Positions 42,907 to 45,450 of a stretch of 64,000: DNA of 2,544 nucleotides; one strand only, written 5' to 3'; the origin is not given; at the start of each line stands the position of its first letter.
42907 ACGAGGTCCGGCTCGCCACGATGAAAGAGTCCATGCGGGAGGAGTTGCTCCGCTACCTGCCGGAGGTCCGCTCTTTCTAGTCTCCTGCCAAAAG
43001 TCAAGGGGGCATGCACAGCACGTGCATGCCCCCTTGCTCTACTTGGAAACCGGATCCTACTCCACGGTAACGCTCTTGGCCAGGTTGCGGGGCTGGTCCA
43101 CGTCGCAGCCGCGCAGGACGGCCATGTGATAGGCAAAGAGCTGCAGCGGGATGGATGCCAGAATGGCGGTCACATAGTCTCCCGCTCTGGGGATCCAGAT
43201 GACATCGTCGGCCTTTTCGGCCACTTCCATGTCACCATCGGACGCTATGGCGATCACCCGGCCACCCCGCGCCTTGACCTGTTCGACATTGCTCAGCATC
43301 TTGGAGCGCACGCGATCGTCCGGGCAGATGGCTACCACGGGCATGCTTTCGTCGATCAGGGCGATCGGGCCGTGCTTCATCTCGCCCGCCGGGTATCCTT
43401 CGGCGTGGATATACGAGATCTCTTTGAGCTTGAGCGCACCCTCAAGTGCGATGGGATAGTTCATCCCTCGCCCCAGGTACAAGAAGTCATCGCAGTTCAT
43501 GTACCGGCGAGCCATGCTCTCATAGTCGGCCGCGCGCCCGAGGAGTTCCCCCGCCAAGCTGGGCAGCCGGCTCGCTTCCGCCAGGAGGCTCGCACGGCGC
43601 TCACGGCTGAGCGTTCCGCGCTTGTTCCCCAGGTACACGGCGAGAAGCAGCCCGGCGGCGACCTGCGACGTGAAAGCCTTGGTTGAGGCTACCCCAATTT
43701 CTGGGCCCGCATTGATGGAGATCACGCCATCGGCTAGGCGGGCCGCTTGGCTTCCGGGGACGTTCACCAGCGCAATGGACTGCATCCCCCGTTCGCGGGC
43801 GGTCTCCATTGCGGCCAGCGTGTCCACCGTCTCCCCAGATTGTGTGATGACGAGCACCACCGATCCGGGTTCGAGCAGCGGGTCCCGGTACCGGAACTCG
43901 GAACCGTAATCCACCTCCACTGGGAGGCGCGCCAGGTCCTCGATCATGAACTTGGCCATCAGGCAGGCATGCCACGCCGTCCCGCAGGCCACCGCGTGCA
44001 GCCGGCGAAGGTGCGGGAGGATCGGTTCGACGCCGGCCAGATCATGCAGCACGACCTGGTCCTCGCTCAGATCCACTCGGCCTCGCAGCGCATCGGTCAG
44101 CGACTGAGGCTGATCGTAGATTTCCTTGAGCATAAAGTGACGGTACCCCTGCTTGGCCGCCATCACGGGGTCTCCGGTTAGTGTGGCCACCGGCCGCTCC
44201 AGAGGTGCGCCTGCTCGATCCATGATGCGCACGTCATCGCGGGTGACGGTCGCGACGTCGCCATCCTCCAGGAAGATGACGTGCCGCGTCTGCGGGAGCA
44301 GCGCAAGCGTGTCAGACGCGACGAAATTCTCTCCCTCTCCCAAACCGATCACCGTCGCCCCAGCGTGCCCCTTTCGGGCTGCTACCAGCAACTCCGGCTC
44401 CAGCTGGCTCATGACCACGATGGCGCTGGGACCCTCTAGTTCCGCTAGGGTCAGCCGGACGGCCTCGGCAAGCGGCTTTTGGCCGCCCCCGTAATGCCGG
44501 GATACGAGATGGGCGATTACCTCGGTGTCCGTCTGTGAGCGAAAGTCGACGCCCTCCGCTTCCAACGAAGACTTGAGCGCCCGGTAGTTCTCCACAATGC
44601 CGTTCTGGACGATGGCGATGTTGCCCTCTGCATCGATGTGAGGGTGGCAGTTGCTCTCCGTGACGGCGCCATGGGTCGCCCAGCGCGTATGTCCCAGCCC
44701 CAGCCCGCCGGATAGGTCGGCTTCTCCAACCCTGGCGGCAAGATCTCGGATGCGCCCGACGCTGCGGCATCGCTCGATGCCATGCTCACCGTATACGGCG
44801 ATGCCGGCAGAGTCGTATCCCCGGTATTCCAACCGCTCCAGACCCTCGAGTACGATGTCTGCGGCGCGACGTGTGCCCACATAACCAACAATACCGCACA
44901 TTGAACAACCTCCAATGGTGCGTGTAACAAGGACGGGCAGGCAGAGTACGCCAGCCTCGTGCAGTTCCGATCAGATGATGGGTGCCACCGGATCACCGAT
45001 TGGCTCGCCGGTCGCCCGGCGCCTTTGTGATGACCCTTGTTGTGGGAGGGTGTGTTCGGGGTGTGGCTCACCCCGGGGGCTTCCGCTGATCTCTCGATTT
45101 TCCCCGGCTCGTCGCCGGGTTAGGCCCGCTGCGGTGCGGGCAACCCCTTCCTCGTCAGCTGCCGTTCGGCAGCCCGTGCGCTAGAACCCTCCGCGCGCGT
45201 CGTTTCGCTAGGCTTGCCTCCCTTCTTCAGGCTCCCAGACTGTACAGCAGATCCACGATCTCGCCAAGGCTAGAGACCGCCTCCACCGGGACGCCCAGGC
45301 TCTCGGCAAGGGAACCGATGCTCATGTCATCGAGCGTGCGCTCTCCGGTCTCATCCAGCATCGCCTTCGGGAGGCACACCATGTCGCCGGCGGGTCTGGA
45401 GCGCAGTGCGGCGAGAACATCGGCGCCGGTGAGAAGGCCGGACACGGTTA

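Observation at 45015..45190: glmS ribozyme in a high-GC, apparently non-Firmicute genome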

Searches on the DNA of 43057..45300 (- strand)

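Call 4: search_rna_families(source=window, start=44850, end=45300, threshold=evalue, max_evalue=10, show_alignments=5)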
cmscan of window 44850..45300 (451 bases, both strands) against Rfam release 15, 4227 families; matches with E-value up to 10: 3.
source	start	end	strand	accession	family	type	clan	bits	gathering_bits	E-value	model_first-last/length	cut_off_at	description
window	45023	45193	-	RF00234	glmS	Cis-reg; riboswitch;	-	24.1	37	0.00096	1-167/167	no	glmS glucosamine-6-phosphate activated ribozyme aptamer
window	45033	45075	-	RF01517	iscRS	Cis-reg;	-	12.8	40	5.2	23-67/110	no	iscR stability element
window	44989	45037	+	RF03667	MIR1031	Gene; miRNA;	-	10.1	100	8.4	1-183/183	no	MIR1031 microRNA precursor family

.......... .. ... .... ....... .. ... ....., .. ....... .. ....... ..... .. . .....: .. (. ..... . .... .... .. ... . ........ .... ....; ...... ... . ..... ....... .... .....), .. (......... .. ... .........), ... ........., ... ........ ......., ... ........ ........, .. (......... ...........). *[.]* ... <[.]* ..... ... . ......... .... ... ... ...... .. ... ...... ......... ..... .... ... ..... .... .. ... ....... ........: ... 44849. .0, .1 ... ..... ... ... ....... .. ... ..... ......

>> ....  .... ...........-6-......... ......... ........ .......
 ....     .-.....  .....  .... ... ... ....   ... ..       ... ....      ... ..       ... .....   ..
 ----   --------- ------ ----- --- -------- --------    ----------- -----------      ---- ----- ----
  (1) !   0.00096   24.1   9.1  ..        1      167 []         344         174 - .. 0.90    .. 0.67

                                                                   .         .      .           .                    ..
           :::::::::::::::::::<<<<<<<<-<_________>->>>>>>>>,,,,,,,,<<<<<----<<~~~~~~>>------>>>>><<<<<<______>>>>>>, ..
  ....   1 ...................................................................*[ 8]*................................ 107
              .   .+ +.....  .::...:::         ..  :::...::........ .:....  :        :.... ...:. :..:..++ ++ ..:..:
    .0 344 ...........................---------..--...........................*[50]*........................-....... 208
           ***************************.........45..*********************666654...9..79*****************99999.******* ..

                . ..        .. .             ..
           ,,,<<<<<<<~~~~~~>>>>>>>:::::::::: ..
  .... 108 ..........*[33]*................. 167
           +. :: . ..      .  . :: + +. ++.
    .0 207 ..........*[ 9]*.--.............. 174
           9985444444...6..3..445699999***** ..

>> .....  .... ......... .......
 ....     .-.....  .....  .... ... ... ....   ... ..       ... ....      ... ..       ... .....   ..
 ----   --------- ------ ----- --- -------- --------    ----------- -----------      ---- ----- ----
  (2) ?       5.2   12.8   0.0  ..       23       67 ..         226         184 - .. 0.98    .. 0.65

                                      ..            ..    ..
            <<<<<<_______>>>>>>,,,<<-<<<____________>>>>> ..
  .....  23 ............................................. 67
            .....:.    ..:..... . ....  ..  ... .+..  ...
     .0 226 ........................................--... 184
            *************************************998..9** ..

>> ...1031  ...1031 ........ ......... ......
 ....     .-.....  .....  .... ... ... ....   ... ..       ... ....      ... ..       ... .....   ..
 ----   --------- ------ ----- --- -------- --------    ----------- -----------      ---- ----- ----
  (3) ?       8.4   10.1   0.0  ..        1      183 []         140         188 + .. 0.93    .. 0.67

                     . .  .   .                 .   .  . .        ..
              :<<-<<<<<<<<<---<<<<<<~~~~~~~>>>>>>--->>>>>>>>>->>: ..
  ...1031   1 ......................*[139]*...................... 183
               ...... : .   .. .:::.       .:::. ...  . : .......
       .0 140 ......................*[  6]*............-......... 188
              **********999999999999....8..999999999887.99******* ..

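Call 19: search_rna_families(sources=[L081, L084, L085, L087, L088, L089, L090, L092, L094], threshold=evalue, max_evalue=1, show_alignments=0)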
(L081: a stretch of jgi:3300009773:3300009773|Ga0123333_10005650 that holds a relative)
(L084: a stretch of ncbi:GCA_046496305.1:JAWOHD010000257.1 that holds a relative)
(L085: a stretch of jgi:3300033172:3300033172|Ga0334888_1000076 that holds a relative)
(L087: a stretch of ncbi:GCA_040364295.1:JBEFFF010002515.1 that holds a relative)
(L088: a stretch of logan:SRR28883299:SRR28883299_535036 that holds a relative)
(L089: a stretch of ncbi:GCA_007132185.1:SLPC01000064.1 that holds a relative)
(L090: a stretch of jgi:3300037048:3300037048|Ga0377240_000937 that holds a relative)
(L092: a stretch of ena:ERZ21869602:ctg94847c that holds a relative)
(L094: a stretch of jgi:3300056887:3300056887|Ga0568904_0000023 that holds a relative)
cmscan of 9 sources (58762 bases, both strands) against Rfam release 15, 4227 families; matches with E-value up to 1: 9.
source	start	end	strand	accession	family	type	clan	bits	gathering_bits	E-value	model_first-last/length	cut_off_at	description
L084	2208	2421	+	RF00234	glmS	Cis-reg; riboswitch;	-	53.8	37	1.1e-09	1-167/167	no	glmS glucosamine-6-phosphate activated ribozyme aptamer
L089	2108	2397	+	RF00234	glmS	Cis-reg; riboswitch;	-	49.6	37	1.5e-08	1-167/167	no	glmS glucosamine-6-phosphate activated ribozyme aptamer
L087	2118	2382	+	RF00234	glmS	Cis-reg; riboswitch;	-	46.1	37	1.4e-07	1-167/167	no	glmS glucosamine-6-phosphate activated ribozyme aptamer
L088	448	712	+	RF00234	glmS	Cis-reg; riboswitch;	-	46.1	37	1.4e-07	1-167/167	no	glmS glucosamine-6-phosphate activated ribozyme aptamer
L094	2156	2393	+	RF00234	glmS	Cis-reg; riboswitch;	-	45.1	37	2.6e-07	1-167/167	no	glmS glucosamine-6-phosphate activated ribozyme aptamer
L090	2154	2424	+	RF00234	glmS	Cis-reg; riboswitch;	-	31.8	37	0.001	1-167/167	no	glmS glucosamine-6-phosphate activated ribozyme aptamer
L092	2201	2412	+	RF00234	glmS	Cis-reg; riboswitch;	-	30.9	37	0.0019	1-167/167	no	glmS glucosamine-6-phosphate activated ribozyme aptamer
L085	2192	2376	+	RF00234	glmS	Cis-reg; riboswitch;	-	27.4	37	0.016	1-167/167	no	glmS glucosamine-6-phosphate activated ribozyme aptamer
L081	2209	2379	+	RF00234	glmS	Cis-reg; riboswitch;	-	24.1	37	0.13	1-167/167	no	glmS glucosamine-6-phosphate activated ribozyme aptamer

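Call 56: search_rna_families(source=L084, start=2150, end=2500, threshold=evalue, max_evalue=0.001, show_alignments=1)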
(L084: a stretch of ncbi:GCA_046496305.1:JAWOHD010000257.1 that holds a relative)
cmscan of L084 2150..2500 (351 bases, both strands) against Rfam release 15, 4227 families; matches with E-value up to 0.001: 1.
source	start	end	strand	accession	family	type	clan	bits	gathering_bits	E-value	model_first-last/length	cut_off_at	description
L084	2208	2421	+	RF00234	glmS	Cis-reg; riboswitch;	-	53.8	37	6.7e-12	1-167/167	no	glmS glucosamine-6-phosphate activated ribozyme aptamer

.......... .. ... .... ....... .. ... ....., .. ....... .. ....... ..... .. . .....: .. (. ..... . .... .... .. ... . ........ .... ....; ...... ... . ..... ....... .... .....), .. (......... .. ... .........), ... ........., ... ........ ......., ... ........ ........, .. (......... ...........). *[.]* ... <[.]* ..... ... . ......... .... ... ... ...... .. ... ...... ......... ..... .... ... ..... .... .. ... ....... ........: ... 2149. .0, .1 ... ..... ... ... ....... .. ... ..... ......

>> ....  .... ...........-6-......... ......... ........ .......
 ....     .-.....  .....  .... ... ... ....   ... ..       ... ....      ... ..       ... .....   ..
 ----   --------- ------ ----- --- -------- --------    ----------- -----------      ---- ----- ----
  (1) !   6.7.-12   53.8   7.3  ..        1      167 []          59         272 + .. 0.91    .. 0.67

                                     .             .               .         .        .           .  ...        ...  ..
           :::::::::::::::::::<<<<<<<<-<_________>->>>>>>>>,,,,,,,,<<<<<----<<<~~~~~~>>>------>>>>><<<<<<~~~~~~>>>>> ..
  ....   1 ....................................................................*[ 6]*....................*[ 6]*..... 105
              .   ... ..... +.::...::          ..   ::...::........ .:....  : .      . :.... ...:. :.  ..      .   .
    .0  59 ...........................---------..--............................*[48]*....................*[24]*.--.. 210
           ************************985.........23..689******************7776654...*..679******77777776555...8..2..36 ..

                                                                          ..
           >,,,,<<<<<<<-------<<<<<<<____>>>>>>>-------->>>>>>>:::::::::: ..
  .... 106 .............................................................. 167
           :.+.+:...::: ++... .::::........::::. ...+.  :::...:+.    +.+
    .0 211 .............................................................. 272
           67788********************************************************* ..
